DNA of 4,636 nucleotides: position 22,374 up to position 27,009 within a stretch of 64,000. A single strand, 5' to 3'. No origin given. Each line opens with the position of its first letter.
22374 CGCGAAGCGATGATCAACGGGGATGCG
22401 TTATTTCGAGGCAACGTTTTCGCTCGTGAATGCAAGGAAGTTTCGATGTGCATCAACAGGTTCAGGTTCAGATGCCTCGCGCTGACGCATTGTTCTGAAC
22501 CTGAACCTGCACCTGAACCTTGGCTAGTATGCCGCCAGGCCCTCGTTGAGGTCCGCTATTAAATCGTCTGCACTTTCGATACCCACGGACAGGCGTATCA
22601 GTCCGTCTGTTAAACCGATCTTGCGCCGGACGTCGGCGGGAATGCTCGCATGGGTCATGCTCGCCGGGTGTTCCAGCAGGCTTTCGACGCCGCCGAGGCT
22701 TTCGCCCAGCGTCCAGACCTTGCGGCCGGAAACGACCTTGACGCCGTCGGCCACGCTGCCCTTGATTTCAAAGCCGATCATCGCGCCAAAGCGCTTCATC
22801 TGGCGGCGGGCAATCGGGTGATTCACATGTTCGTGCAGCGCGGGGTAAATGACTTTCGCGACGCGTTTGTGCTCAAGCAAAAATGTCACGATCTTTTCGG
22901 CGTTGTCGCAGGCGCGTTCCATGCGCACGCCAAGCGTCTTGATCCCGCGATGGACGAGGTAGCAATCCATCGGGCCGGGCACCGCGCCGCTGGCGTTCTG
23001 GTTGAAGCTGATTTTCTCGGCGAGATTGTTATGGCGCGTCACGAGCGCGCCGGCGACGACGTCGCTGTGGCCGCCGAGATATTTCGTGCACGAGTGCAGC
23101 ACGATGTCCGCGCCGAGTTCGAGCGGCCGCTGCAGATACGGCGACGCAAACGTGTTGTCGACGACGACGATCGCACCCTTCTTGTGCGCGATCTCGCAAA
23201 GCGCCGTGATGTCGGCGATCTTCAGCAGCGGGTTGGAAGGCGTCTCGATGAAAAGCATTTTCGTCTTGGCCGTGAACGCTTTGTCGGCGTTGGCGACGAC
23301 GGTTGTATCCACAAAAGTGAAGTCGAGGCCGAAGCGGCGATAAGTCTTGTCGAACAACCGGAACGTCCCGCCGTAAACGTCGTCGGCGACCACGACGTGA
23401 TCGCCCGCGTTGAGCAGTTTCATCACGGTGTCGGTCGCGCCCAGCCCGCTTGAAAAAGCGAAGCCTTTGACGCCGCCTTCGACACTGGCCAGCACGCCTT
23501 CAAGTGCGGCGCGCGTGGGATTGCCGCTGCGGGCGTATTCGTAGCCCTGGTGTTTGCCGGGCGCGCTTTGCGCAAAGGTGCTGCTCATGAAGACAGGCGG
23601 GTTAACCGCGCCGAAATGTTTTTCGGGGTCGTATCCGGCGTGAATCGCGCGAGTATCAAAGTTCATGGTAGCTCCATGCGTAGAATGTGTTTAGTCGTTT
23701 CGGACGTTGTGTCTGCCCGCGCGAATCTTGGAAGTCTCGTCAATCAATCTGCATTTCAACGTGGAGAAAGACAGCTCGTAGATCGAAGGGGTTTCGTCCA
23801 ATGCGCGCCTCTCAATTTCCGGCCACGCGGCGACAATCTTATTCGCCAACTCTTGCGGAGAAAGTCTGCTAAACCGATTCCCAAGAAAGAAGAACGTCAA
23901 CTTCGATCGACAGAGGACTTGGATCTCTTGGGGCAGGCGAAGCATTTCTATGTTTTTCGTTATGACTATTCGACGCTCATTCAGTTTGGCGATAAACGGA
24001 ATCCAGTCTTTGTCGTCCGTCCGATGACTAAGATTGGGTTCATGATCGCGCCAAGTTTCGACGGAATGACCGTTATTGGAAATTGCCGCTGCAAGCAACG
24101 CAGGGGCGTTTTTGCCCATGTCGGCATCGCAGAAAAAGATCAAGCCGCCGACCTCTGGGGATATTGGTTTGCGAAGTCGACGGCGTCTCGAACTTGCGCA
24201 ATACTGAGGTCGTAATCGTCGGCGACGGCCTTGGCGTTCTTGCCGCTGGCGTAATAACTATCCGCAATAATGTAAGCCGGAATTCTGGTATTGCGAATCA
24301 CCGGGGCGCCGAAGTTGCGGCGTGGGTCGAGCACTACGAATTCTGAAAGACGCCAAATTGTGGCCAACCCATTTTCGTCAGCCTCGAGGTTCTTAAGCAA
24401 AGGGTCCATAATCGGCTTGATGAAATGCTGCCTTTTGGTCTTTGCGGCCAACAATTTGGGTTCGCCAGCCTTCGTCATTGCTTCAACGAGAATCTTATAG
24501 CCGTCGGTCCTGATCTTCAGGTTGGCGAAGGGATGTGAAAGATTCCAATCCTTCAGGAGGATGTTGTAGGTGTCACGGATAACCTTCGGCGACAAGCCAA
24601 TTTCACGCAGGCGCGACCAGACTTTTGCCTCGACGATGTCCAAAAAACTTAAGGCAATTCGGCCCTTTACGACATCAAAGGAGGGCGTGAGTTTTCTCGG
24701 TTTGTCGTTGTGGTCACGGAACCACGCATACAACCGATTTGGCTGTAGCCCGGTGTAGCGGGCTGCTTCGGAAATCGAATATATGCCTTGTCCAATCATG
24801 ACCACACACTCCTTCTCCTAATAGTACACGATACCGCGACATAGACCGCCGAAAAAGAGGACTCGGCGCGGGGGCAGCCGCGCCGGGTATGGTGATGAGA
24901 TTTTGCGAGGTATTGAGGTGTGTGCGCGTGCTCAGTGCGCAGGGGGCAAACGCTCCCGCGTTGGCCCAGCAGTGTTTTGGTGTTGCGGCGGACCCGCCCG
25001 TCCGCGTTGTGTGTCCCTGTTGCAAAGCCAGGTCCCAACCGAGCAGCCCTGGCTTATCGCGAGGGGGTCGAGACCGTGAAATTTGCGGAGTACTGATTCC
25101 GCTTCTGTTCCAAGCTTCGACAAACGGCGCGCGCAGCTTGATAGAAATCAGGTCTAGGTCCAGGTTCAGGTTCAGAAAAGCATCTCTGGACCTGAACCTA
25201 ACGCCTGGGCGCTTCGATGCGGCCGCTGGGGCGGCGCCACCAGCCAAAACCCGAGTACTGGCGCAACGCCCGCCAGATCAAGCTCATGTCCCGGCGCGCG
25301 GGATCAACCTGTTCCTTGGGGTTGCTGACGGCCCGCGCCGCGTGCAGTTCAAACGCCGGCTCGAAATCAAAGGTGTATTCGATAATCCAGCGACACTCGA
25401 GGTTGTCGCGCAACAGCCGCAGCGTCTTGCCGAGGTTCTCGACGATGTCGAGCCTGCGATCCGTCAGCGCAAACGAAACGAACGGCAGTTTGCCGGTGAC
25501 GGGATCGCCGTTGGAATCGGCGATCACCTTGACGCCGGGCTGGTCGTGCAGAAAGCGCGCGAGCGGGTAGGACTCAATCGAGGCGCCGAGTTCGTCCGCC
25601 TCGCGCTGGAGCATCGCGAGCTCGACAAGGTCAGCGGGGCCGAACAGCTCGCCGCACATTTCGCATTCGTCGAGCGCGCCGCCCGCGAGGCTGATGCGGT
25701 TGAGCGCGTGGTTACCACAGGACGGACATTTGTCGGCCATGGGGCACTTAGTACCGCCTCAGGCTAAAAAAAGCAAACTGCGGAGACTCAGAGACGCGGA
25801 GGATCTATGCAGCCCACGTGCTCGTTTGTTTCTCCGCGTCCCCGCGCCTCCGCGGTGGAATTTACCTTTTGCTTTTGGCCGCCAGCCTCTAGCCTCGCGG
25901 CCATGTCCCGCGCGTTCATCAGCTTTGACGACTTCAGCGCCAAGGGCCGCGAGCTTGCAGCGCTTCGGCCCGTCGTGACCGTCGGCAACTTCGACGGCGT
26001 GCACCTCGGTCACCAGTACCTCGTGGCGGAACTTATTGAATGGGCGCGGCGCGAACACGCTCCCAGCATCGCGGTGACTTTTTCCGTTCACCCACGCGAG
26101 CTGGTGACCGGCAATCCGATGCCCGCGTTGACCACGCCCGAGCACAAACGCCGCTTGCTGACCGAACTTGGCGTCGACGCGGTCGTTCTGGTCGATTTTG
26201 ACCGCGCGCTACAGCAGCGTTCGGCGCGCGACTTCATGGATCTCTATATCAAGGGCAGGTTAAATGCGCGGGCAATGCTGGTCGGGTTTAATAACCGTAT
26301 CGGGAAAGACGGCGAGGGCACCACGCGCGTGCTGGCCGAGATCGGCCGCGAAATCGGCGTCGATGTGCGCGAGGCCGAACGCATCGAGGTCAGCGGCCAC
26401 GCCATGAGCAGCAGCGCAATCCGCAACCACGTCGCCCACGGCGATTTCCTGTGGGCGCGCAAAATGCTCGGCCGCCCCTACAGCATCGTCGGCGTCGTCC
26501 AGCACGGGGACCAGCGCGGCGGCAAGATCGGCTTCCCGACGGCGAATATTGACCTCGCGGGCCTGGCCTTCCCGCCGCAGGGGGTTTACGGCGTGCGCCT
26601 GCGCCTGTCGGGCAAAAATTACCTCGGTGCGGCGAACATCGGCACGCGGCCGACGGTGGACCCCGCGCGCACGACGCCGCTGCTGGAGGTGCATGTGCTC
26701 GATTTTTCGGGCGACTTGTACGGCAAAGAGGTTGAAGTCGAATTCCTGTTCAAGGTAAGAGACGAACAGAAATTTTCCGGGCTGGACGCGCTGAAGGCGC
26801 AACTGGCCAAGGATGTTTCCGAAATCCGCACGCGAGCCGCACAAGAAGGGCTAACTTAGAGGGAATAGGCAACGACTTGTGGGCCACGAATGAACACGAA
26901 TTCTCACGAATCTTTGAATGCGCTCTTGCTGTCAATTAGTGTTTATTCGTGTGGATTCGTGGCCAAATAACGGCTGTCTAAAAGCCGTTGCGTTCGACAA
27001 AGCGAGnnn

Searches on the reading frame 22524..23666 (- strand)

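Call 53: search_protein_families(library=pfam, proteins=[window:22524-23666:-], max_evalue=0.001)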
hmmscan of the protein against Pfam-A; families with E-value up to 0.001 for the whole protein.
window:22524-23666:- (380 aa): 4 families
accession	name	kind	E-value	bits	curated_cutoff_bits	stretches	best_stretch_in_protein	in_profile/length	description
PF01053.26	Cys_Met_Meta_PP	-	1.5e-148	494.9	27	1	4-377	1-380/381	Cys/Met metabolism PLP-dependent enzyme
PF00155.27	Aminotran_1_2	-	7.2e-06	25.9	19.7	1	111-175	125-190/361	Aminotransferase class I and II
PF00266.25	Aminotran_5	-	3.3e-05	23.5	21.5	1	124-198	129-204/371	Aminotransferase class-V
PF06838.17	Met_gamma_lyase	-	0.00049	19.2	24.2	1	94-227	117-254/405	Methionine gamma-lyase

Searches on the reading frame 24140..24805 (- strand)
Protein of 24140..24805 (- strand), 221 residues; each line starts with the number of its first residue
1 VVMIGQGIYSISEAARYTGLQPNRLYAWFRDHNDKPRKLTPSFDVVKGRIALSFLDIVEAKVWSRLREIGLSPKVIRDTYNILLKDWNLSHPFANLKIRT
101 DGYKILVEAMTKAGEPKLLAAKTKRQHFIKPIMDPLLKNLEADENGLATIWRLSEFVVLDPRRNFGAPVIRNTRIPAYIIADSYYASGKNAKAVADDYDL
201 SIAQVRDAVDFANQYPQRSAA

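Call 53: search_protein_families(library=pfam, proteins=[window:24140-24805:-], max_evalue=0.001)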
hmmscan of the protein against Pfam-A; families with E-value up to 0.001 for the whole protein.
window:24140-24805:- (221 aa): 2 families
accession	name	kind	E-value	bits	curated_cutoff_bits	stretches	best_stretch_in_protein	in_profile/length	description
PF04255.20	DUF433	-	2.5e-12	46.9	23.6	1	157-212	1-56/56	Protein of unknown function (DUF433)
PF13411.12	MerR_1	-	0.00073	20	21.6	0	9-78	1-64/69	MerR HTH family regulatory protein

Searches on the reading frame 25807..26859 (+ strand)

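Call 53: search_protein_families(library=pfam, proteins=[window:25807-26859:+], max_evalue=0.001)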
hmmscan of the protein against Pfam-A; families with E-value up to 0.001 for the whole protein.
window:25807-26859:+ (350 aa): 2 families
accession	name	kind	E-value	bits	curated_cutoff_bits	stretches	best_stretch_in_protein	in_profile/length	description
PF06574.18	FAD_syn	-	1e-40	139.6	27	1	55-203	8-157/158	FAD synthetase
PF01687.23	Flavokinase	-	1e-40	139.3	19.6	1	221-342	1-122/124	Riboflavin kinase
